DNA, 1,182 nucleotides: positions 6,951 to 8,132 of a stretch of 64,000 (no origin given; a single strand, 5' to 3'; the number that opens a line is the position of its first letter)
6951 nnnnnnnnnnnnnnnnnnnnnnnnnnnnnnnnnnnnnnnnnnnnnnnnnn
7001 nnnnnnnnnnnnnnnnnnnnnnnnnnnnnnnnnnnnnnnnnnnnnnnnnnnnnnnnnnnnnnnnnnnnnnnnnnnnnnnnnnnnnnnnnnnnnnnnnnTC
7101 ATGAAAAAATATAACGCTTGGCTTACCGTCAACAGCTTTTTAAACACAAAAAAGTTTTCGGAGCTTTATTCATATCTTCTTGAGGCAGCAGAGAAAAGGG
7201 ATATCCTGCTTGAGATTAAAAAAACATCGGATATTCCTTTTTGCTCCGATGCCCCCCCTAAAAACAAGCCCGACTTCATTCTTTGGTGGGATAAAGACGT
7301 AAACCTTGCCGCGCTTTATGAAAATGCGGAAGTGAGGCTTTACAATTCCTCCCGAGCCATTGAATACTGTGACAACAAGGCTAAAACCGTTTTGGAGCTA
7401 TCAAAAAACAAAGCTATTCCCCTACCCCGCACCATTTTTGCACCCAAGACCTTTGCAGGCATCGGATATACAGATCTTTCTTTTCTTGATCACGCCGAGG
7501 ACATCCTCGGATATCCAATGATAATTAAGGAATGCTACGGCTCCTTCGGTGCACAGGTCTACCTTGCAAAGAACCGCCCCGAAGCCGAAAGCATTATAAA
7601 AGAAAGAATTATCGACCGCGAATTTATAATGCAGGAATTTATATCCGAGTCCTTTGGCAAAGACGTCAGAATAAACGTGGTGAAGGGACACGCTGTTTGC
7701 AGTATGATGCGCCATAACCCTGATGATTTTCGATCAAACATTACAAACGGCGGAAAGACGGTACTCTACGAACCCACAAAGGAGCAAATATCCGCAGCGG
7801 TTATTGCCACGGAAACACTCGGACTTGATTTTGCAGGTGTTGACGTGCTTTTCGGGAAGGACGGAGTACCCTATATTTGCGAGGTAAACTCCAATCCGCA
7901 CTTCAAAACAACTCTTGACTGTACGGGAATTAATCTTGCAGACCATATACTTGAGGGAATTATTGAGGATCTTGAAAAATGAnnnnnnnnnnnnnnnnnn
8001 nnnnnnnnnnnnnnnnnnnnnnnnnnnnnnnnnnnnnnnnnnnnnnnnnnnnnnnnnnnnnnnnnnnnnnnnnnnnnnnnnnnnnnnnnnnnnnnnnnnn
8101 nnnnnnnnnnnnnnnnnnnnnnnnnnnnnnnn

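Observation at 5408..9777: Translationally coupled array: (HIT)-CPBP protease-two RimK-like ATP-grasp ligases-HD hydrolase-DUF2752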

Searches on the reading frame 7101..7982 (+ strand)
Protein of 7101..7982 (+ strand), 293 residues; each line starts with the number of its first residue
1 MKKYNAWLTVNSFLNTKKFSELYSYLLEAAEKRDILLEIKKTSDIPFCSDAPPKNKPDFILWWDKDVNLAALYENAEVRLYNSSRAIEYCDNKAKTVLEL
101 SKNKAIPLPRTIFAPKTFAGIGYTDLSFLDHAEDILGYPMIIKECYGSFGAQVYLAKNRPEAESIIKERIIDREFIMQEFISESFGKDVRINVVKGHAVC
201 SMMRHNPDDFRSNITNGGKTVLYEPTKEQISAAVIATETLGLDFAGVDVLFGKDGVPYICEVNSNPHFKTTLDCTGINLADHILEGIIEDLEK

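Call 3: search_protein_families(library=pfam, proteins=[window:7101-7982:+], max_evalue=0.01)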
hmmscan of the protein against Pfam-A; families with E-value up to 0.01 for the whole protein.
window:7101-7982:+ (293 aa): 6 families
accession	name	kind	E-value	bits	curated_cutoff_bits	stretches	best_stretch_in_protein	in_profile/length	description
PF08443.16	RimK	-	1.9e-35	122.7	21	1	91-286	2-187/188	RimK-like ATP-grasp domain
PF02655.19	ATP-grasp_3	-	9.6e-10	39.2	23.2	1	90-264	1-155/160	ATP-grasp domain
PF02955.21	GSH-S_ATP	-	1.1e-09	38.4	23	1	140-252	34-154/175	Prokaryotic glutathione synthetase, ATP-grasp domain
PF14397.11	ATPgrasp_ST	-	1.2e-06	28.4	31.4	0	78-181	7-120/278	Sugar-transfer associated ATP-grasp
PF07478.18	Dala_Dala_lig_C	-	0.0026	17.7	24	0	128-269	27-179/204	D-ala D-ala ligase C-terminus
PF03133.20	TTL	-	0.0053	16.5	20.1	0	242-274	235-267/292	Tubulin-tyrosine ligase family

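Call 4: search_protein_families(library=ncbifam, proteins=[window:7101-7982:+], max_evalue=0.01)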
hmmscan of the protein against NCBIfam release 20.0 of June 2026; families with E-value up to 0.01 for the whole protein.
window:7101-7982:+ (293 aa): 15 families
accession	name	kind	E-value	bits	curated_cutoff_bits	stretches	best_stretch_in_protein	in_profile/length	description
TIGR00768.1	rimK_fam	subfamily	5.3e-48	163.8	143.4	1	25-286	15-275/276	RimK family alpha-L-glutamate ligase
TIGR02144.1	LysX_arch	equivalog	2.7e-32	112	275.6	1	66-290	61-278/281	lysine biosynthesis protein LysX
NF040720.1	MptN_Meth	equivalog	1.2e-28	100.1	350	1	75-287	84-290/291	tetrahydromethanopterin:alpha-L-glutamate ligase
NF007764.0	PRK10446.1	equivalog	5e-24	85.1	331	1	82-287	89-286/300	30S ribosomal protein S6--L-glutamate ligase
TIGR04443.1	F420_CofF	equivalog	7.4e-18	64.6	300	1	73-289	73-280/283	coenzyme gamma-F420-2:alpha-L-glutamate ligase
TIGR04356.1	grasp_GAK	hypoth_equivalog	1.8e-13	50.2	300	1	71-290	78-286/287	GAK system ATP-grasp enzyme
NF003573.0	PRK05246.1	equivalog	2.9e-10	39.5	272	1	140-284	157-306/316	glutathione synthase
NF009110.0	PRK12458.1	subfamily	6.4e-10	38.6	408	1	18-252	62-295/349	glutathione synthetase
TIGR01380.1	glut_syn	equivalog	2.7e-08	33.2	299.05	1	140-263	156-282/312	glutathione synthase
NF009402.0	PRK12767.1-1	equivalog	2e-06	26.9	218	1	80-184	103-196/329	carbamoyl phosphate synthase-like protein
TIGR02068.2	cya_phycin_syn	equivalog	2.4e-05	22.6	850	1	83-206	204-316/862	cyanophycin synthetase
NF040722.1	MfnD_Meth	equivalog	5.9e-05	22.6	400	1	151-272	139-255/288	tyramine--L-glutamate ligase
TIGR02291.1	rimK_rel_E_lig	hypoth_equivalog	0.00051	19.1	314.2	0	233-269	237-273/317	alpha-L-glutamate ligase-like protein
TIGR04187.1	GRASP_SAV_5884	subfamily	0.00052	19.3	350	1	128-283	153-307/312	ATP-grasp ribosomal peptide maturase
NF002378.0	PRK01372.1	subfamily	0.0068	15.1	243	0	129-267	126-272/305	D-alanine--D-alanine ligase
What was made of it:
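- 7101..7982 (+): AG1: RimK-family ATP-grasp ligase (293 aa), the first half of the conserved ligase pair. TIGR00768 rimK_fam at 163.8 bits, above its 143.4 cut-off; all equivalog cut-offs missed (calls 3, 4).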

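Call 5: find_homologous_proteins(query=window:7101-7982:+, max_evalue=1e-10)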
Query window:7101-7982:+ (293 aa): 2929 proteins with E <= 1e-10 among 3735 candidates; the best 120 are listed.
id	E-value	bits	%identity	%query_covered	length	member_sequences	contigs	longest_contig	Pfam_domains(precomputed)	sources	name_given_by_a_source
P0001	1.0e-195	666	100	100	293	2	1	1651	PF02955.22,PF08443.17,PF02655.20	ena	-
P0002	1.7e-147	508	77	100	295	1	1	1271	PF02955.22,PF14397.12,PF08443.17,PF02655.20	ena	-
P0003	1.7e-142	492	76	99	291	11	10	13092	PF02955.22,PF08443.17,PF02655.20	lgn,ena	-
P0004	3.9e-142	491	75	100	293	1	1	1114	PF02955.22,PF08443.17,PF02655.20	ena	-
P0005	2.4e-134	465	71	99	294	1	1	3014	PF02955.22,PF08443.17,PF02655.20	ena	-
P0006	3.9e-134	464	74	99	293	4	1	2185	PF02955.22,PF14397.12,PF08443.17,PF02655.20,PF07478.19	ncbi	-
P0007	3.9e-132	458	71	100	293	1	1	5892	PF02955.22,PF08443.17,PF02655.20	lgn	-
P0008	5.0e-128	444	70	99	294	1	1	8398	PF02955.22,PF08443.17,PF02655.20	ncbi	-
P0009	1.0e-107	378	60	100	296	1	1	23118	PF02955.22,PF08443.17,PF02655.20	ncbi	-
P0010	3.7e-107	376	59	98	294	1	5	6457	PF02955.22,PF08443.17,PF02655.20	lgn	-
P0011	6.8e-106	372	59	100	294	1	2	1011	PF02955.22,PF08443.17,PF02655.20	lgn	-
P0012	2.6e-105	370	57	100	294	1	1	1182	PF02955.22,PF08443.17,PF02655.20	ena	-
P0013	2.2e-104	367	58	98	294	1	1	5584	PF02955.22,PF08443.17,PF02655.20,PF07478.19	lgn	-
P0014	6.4e-103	362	58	99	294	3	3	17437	PF02955.22,PF08443.17,PF02655.20,PF07478.19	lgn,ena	-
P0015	1.1e-100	355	59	96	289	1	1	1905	PF02955.22,PF14397.12,PF08443.17,PF02655.20,PF07478.19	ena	-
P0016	1.2e-100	355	57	98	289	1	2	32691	PF02955.22,PF14397.12,PF08443.17,PF02655.20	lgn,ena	-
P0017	4.3e-100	353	57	98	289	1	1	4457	PF02955.22,PF08443.17,PF02655.20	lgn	-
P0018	1.4e-99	351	58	96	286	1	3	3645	PF02955.22,PF14397.12,PF08443.17,PF02655.20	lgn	-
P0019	3.2e-99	350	57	98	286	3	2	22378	PF02955.22,PF08443.17,PF02655.20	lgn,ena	-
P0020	3.5e-98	346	56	97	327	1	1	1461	PF02955.22,PF14397.12,PF08443.17,PF02655.20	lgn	-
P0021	1.1e-97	345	55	98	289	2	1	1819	PF02955.22,PF08443.17,PF02655.20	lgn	-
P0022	1.2e-97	345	56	98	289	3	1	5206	PF02955.22,PF08443.17,PF02655.20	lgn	-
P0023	2.7e-97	343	56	98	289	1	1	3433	PF08443.17,PF02655.20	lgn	-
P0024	3.6e-97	343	56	98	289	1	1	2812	PF02955.22,PF08443.17,PF02655.20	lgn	-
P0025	3.7e-97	343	56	98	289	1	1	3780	PF08443.17,PF02655.20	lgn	-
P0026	4.4e-97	343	55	100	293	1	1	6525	PF02955.22,PF08443.17,PF02655.20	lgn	-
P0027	1.6e-96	341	55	100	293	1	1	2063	PF02955.22,PF08443.17,PF02655.20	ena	-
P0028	2.2e-96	341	57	98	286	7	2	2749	PF02955.22,PF08443.17,PF02655.20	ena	-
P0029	2.4e-96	340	56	96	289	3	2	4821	PF02955.22,PF08443.17,PF02655.20,PF07478.19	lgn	-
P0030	1.0e-95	338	56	98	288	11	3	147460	PF02955.22,PF08443.17,PF02655.20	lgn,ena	-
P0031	1.1e-95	338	54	98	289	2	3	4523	PF02955.22,PF14397.12,PF08443.17,PF02655.20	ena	-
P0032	1.1e-95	338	54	98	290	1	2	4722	PF02955.22,PF14397.12,PF08443.17,PF02655.20,PF07478.19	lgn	-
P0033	2.6e-95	337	54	98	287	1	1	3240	PF02955.22,PF08443.17,PF02655.20,PF07478.19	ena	-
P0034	3.0e-95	337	56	96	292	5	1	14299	PF02955.22,PF14397.12,PF08443.17,PF02655.20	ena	-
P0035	5.3e-95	336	56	96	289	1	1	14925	PF02955.22,PF14397.12,PF08443.17,PF02655.20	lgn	-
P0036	8.0e-95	335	54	98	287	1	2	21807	PF02955.22,PF08443.17,PF02655.20,PF07478.19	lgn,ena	-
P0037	8.9e-95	335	53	99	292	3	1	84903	PF02955.22,PF08443.17,PF02655.20,PF07478.19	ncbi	-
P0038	9.0e-95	335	55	99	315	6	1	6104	PF02955.22,PF08443.17,PF02655.20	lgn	-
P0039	1.0e-94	335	55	98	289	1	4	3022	PF02955.22,PF14397.12,PF08443.17,PF02655.20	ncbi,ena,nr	ncbi:MAG: RimK family alpha-L-glutamate ligase [Clostridia bacterium]|nr:RimK family alpha-L-glutama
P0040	1.1e-94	335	56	98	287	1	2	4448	PF02955.22,PF08443.17,PF02655.20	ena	-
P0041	1.1e-94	335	55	98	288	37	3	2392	PF02955.22,PF08443.17,PF02655.20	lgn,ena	-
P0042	1.6e-94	334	55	98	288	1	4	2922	PF02955.22,PF08443.17,PF02655.20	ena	-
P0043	2.0e-94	334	56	96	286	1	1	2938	PF02955.22,PF08443.17,PF02655.20,PF02750.19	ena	-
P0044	2.5e-94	334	55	98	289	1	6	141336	PF02955.22,PF14397.12,PF08443.17,PF02655.20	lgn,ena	-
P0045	2.5e-94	334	54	96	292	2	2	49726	PF02955.22,PF08443.17,PF02655.20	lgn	-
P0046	3.6e-94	333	55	97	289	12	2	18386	PF02955.22,PF08443.17,PF02655.20,PF07478.19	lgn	-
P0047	3.9e-94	333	54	98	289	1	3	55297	PF02955.22,PF08443.17,PF02655.20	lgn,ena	-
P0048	5.0e-94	333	56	96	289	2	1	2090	PF02955.22,PF14397.12,PF08443.17,PF02655.20,PF07478.19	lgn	-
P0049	5.8e-94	333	56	98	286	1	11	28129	PF02955.22,PF08443.17,PF02655.20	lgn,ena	-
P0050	6.7e-94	332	54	100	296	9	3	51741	PF02955.22,PF14397.12,PF08443.17,PF02655.20,PF07478.19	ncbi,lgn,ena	-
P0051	1.2e-93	332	52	98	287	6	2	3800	PF02955.22,PF08443.17,PF02655.20,PF07478.19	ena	-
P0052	1.5e-93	331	56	98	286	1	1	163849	PF02955.22,PF13535.12,PF08443.17,PF02655.20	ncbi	-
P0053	1.6e-93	331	53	99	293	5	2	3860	PF02955.22,PF14397.12,PF08443.17,PF02655.20,PF07478.19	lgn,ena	-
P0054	1.9e-93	331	56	98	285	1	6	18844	PF02955.22,PF14397.12,PF08443.17,PF02655.20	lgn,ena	-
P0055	2.5e-93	330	57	97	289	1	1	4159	PF02955.22,PF08443.17,PF07478.19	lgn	-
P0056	2.5e-93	330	54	98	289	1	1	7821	PF02955.22,PF08443.17,PF02655.20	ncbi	-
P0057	2.6e-93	330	56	98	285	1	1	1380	PF02955.22,PF14397.12,PF08443.17,PF02655.20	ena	-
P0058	3.0e-93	330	54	98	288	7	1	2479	PF02955.22,PF08443.17,PF02655.20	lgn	-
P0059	3.4e-93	330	54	98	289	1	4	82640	PF02955.22,PF14397.12,PF08443.17,PF02655.20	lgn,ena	-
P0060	3.5e-93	330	53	98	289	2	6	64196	PF02955.22,PF08443.17,PF02655.20,PF07478.19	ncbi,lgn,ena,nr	ncbi:MAG: RimK family alpha-L-glutamate ligase [Lachnospiraceae bacterium]|nr:RimK family alpha-L-gl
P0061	3.8e-93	330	56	98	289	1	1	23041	PF02955.22,PF08443.17,PF02655.20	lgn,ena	-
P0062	4.2e-93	330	55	98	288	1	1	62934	PF02955.22,PF08443.17,PF02655.20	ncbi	-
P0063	4.4e-93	330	56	98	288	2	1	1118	PF02955.22,PF14397.12,PF08443.17,PF02655.20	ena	-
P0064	4.5e-93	330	55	98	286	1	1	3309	PF02955.22,PF08443.17,PF02655.20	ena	-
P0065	5.1e-93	329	56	97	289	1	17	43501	PF02955.22,PF14397.12,PF08443.17,PF02655.20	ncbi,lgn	-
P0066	5.3e-93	329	55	98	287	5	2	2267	PF02955.22,PF08443.17,PF02655.20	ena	-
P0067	5.8e-93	329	54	98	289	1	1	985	PF02955.22,PF08443.17,PF02655.20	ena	-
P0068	6.8e-93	329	55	97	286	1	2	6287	PF02955.22,PF08443.17,PF02655.20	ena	-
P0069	7.1e-93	329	57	98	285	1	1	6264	PF02955.22,PF14397.12,PF08443.17,PF02655.20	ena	-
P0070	9.3e-93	329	57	97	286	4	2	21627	PF02955.22,PF14397.12,PF08443.17,PF02655.20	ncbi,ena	-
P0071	1.1e-92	328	56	98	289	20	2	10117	PF02955.22,PF14397.12,PF08443.17,PF02655.20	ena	-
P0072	1.1e-92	328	54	98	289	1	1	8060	PF02955.22,PF08443.17,PF02655.20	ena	-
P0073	1.2e-92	328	56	98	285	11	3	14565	PF02955.22,PF14397.12,PF08443.17,PF02655.20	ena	-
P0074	1.2e-92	328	54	98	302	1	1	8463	PF02955.22,PF08443.17,PF02655.20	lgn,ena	-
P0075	1.2e-92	328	55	98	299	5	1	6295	PF02955.22,PF14397.12,PF08443.17,PF02655.20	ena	-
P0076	1.3e-92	328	54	98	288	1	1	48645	PF02955.22,PF08443.17,PF02655.20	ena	-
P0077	1.4e-92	328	55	97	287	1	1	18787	PF02955.22,PF08443.17,PF02655.20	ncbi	-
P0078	1.4e-92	328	55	98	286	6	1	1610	PF02955.22,PF08443.17,PF02655.20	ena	-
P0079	1.5e-92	328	54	98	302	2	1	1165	PF02955.22,PF08443.17,PF02655.20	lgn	-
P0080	1.5e-92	328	54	98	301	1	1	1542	PF02955.22,PF08443.17,PF02655.20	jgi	jgi:ribosomal protein S6--L-glutamate ligase/gamma-F420-2:alpha-L-glutamate ligase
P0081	1.6e-92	328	55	97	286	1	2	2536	PF02955.22,PF08443.17,PF02655.20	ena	-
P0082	1.9e-92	328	54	96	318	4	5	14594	PF02955.22,PF08443.17,PF02655.20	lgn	-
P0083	2.0e-92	328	54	98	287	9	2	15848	PF02955.22,PF08443.17,PF02655.20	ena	-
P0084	2.2e-92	327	55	98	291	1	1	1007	PF02955.22,PF14397.12,PF08443.17,PF02655.20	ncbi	-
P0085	2.2e-92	327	56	98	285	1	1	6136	PF02955.22,PF14397.12,PF08443.17,PF02655.20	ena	-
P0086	2.5e-92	327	55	97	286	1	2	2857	PF02955.22,PF08443.17,PF02655.20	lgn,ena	-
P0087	2.5e-92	327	55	98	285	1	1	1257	PF02955.22,PF14397.12,PF02786.23,PF08443.17,PF02655.20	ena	-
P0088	3.1e-92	327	55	98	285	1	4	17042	PF02955.22,PF14397.12,PF08443.17,PF02655.20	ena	-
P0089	3.4e-92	327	55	97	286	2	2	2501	PF02955.22,PF08443.17,PF02655.20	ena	-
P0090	4.0e-92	327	53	98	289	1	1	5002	PF02955.22,PF08443.17,PF02655.20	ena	-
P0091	4.4e-92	326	53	98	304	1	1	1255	PF02955.22,PF14397.12,PF08443.17,PF02655.20,PF07478.19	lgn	-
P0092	4.5e-92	326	52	98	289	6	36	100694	PF02955.22,PF14397.12,PF08443.17,PF02655.20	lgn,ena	-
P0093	5.0e-92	326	55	98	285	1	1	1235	PF02955.22,PF14397.12,PF08443.17,PF02655.20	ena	-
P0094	5.2e-92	326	53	98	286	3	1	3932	PF02955.22,PF08443.17,PF02655.20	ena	-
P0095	5.5e-92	326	54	98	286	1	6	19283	PF02955.22,PF08443.17,PF02655.20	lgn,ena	-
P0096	5.8e-92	326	55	97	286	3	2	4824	PF02955.22,PF08443.17,PF02655.20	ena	-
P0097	5.9e-92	326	55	98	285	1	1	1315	PF02955.22,PF14397.12,PF08443.17,PF02655.20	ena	-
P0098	6.1e-92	326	54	98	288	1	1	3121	PF02955.22,PF14397.12,PF08443.17,PF02655.20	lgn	-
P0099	6.1e-92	326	55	98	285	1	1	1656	PF02955.22,PF14397.12,PF08443.17,PF02655.20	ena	-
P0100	8.0e-92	326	55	98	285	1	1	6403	PF02955.22,PF14397.12,PF08443.17,PF02655.20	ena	-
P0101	8.1e-92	326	55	98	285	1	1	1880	PF02955.22,PF14397.12,PF08443.17,PF02655.20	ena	-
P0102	8.1e-92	325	55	98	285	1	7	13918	PF02955.22,PF14397.12,PF08443.17,PF02655.20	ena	-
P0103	8.1e-92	325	56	96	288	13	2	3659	PF02955.22,PF14397.12,PF08443.17,PF02655.20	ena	-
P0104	8.2e-92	325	55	98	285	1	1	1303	PF02955.22,PF14397.12,PF08443.17,PF02655.20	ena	-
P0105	9.1e-92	325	55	98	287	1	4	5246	PF02955.22,PF08443.17,PF02655.20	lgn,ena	-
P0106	9.2e-92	325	54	99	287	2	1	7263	PF02955.22,PF08443.17,PF02655.20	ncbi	-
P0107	1.0e-91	325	56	98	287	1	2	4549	PF02955.22,PF08443.17,PF02655.20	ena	-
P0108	1.2e-91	325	53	98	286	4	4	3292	PF02955.22,PF08443.17,PF02655.20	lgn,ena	-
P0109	1.5e-91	325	55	98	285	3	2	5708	PF02955.22,PF14397.12,PF08443.17,PF02655.20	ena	-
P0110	1.6e-91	325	53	97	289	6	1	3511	PF02955.22,PF14397.12,PF08443.17,PF02655.20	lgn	-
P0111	1.6e-91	325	54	98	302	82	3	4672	PF02955.22,PF08443.17,PF02655.20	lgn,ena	-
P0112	1.8e-91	324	54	95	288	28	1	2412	PF02955.22,PF14397.12,PF08443.17,PF02655.20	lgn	-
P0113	2.0e-91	324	54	97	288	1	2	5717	PF02955.22,PF14397.12,PF08443.17,PF02655.20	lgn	-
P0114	2.1e-91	324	54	98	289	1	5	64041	PF02955.22,PF08443.17,PF02655.20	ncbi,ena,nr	ncbi:MAG: RimK family alpha-L-glutamate ligase [Clostridia bacterium]|nr:RimK family alpha-L-glutama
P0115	2.2e-91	324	57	98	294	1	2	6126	PF02955.22,PF08443.17,PF02655.20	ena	-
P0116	2.3e-91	324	56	97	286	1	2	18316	PF02955.22,PF08443.17,PF02655.20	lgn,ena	-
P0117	2.4e-91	324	55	98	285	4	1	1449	PF02955.22,PF14397.12,PF08443.17,PF02655.20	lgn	-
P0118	2.5e-91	324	56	98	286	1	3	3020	PF02955.22,PF08443.17,PF02655.20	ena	-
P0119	2.7e-91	324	55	98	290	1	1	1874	PF02955.22,PF08443.17,PF02655.20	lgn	-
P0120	2.7e-91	324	56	97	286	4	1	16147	PF02955.22,PF08443.17,PF02655.20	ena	-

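Call 7: find_encoding_contigs(protein=P0052, flank=7000, max_places=3)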
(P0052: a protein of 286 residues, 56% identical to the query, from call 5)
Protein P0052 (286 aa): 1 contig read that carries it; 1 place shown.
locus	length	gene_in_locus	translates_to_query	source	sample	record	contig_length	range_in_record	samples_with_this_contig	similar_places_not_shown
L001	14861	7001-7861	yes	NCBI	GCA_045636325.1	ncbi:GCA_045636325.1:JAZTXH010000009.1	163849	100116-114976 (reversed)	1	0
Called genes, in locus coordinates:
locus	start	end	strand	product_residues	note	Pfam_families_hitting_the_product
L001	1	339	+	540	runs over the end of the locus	PF01381:HTH_3, PF12844:HTH_19, PF13560:HTH_31, PF02878:PGM_PMM_I, PF02879:PGM_PMM_II, PF02880:PGM_PMM_III, PF00408:PGM_PMM_IV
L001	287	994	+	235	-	PF00132:Hexapep, PF25084:LbH_EIF2B, PF25087:GMPPB_C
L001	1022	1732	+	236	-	PF01182:Glucosamine_iso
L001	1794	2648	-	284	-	PF00198:2-oxoacid_dh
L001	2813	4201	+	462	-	PF01938:TRAM, PF05958:tRNA_U5-meth_tr, PF06325:PrmA (weak), PF02475:TRM5-TYW2_MTfase (weak), PF05175:MTS, PF09445:Methyltransf_15, PF13649:Methyltransf_25, PF13847:Methyltransf_31, +2 more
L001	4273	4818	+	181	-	PF12641:Flavodoxin_3 (weak), PF12724:Flavodoxin_5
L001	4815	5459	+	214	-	PF02517:Rce1-like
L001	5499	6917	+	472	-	PF01842:ACT (faint), PF00753:Lactamase_B (weak)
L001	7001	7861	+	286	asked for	PF02655:ATP-grasp_3, PF08443:RimK, PF02955:GSH-S_ATP, PF13535:ATP-grasp_4 (faint)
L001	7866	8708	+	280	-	PF02655:ATP-grasp_3, PF08443:RimK, PF02955:GSH-S_ATP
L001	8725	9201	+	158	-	PF21982:RecX_HTH1 (weak), PF02631:RecX_HTH2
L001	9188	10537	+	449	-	PF00919:UPF0004, PF04055:Radical_SAM, PF18693:TRAM_2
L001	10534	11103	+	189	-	PF01066:CDP-OH_P_transf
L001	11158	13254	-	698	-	PF12437:GSIII_N, PF00120:Gln-synt_C, PF18318:Gln-synt_C-ter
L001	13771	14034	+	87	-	-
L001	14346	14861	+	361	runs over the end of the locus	PF00988:CPSase_sm_chain, PF00117:GATase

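Call 8: find_encoding_contigs(protein=P0037, flank=7000, max_places=3)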
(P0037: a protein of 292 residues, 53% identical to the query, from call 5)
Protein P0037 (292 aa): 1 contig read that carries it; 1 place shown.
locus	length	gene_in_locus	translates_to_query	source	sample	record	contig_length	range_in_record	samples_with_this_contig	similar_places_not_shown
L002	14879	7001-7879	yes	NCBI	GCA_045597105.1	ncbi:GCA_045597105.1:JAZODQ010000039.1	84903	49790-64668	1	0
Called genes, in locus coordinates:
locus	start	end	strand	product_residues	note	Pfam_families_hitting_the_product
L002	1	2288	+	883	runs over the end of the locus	PF02463:SMC_N, PF13476:AAA_23, PF13555:AAA_29 (weak), PF13558:SbcC_Walker_B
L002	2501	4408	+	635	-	PF03169:OPT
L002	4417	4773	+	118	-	PF05402:PqqD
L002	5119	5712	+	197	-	PF05013:FGase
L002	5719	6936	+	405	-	-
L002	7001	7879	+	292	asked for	PF02655:ATP-grasp_3, PF08443:RimK, PF07478:Dala_Dala_lig_C (weak), PF02955:GSH-S_ATP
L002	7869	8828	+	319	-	PF08443:RimK, PF02955:GSH-S_ATP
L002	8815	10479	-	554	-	PF04542:Sigma70_r2, PF14493:HTH_40 (faint), PF04545:Sigma70_r4, PF08281:Sigma70_r4_2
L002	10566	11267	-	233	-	PF04172:LrgB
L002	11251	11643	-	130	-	PF03788:LrgA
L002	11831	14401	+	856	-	PF00403:HMA, PF00122:E1-E2_ATPase, PF00702:Hydrolase, PF08282:Hydrolase_3 (faint), PF00403:HMA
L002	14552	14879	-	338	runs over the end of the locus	PF01370:Epimerase, PF04321:RmlD_sub_bind (faint), PF13460:NAD_binding_10 (weak), PF16363:GDP_Man_Dehyd (faint)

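Call 9: find_encoding_contigs(protein=P0009, flank=7000, max_places=3)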
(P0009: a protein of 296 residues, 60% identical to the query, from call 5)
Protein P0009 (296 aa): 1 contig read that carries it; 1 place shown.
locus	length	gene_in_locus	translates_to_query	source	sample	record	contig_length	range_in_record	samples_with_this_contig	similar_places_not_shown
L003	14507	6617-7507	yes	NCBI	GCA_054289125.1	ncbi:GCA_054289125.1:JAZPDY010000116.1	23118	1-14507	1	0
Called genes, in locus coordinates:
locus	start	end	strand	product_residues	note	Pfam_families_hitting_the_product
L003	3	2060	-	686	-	?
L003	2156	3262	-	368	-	PF03462:PCRF, PF00472:RF-1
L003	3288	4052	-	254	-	PF01784:DUF34_NIF3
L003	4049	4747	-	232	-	PF05175:MTS (faint), PF12847:Methyltransf_18, PF04816:TrmK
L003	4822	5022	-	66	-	PF08984:DUF1858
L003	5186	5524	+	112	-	PF11969:DcpS_C, PF01230:HIT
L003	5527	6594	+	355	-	PF02517:Rce1-like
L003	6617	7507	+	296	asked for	PF02655:ATP-grasp_3, PF08443:RimK, PF02955:GSH-S_ATP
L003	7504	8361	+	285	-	PF02655:ATP-grasp_3 (weak), PF08443:RimK, PF02955:GSH-S_ATP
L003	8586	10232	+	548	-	PF16510:P22_portal, PF23899:SU10_portal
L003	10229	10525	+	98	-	PF04327:Peptidase_Prp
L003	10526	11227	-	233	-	PF00702:Hydrolase, PF13419:HAD_2, PF13242:Hydrolase_like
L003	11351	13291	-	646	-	PF00112:Peptidase_C1 (weak)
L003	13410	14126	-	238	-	PF19538:DUF6062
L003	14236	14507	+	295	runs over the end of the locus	PF07934:OGG_N, PF00730:HhH-GPD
